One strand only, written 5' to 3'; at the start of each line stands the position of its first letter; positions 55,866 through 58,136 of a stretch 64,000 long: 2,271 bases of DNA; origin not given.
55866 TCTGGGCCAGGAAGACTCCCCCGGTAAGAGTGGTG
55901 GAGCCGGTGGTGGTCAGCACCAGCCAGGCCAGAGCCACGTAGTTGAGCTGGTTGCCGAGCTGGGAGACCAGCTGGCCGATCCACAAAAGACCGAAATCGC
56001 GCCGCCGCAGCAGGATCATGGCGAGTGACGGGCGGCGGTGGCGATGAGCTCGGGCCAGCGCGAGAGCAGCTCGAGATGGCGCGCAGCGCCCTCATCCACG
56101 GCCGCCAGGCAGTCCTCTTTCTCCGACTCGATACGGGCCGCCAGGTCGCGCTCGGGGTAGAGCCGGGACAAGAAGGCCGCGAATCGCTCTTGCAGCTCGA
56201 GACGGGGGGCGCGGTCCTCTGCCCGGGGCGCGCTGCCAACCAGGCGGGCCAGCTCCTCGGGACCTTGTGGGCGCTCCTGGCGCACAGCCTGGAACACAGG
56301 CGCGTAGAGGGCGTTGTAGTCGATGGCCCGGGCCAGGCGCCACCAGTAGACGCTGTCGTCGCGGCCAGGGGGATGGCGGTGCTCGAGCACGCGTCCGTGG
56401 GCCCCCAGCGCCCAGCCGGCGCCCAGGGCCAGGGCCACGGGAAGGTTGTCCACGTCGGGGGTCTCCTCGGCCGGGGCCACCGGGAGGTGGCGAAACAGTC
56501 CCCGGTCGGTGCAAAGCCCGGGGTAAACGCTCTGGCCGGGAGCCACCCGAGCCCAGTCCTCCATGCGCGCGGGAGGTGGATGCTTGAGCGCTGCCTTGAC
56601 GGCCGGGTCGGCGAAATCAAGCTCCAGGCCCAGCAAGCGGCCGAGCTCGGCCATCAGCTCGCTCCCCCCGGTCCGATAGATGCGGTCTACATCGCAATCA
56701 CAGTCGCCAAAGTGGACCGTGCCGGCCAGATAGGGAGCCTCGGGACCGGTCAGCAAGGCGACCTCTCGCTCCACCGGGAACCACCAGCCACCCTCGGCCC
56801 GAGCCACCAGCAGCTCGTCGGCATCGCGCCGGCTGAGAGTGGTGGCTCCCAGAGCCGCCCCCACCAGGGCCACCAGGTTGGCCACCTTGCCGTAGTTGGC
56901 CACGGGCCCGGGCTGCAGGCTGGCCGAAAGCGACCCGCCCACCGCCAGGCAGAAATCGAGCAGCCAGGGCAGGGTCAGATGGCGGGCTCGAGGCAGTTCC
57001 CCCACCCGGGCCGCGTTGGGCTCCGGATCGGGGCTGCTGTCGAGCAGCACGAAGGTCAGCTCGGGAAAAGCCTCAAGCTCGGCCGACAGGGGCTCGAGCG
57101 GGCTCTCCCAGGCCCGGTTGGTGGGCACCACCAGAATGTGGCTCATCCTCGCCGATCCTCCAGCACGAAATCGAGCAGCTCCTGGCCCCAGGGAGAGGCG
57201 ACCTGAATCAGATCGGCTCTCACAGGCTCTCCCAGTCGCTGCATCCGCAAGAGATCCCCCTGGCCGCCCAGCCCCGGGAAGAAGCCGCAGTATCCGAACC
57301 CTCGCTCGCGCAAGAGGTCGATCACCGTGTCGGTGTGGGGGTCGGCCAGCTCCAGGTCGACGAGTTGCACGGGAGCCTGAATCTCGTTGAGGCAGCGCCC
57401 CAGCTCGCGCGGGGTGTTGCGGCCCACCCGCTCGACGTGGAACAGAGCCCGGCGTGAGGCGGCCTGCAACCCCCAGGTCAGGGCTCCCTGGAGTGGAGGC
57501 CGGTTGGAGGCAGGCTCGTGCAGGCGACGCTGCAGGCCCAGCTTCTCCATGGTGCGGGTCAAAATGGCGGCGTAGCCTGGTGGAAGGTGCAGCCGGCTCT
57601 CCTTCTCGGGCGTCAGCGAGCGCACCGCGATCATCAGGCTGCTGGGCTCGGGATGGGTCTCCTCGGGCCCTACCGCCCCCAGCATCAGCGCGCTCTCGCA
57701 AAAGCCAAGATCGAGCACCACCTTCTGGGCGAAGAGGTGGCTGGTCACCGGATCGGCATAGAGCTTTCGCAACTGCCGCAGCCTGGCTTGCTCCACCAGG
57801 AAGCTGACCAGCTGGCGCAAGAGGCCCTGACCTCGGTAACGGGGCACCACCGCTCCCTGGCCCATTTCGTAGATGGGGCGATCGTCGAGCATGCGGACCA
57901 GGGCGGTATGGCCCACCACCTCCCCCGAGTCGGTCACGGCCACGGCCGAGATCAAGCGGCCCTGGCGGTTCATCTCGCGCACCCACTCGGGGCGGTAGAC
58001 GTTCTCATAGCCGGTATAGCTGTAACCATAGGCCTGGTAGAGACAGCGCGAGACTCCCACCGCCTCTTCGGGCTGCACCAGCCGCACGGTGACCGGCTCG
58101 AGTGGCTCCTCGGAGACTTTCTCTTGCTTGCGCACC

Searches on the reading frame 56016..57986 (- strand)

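Call 6: search_protein_families(library=pfam, proteins=[window:56016-57986:-], max_evalue=0.01)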
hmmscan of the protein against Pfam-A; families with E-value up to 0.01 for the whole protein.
window:56016-57986:- (656 aa): 1 family
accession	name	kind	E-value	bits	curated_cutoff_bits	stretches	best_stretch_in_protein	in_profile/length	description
PF19787.4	DUF6271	-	0.0072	15.7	25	0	363-417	102-154/434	Family of unknown function (DUF6271)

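Call 7: search_protein_families(library=ncbifam, proteins=[window:56016-57986:-], max_evalue=0.01)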
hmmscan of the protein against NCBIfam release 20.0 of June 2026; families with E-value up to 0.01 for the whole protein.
window:56016-57986:- (656 aa): 0 families
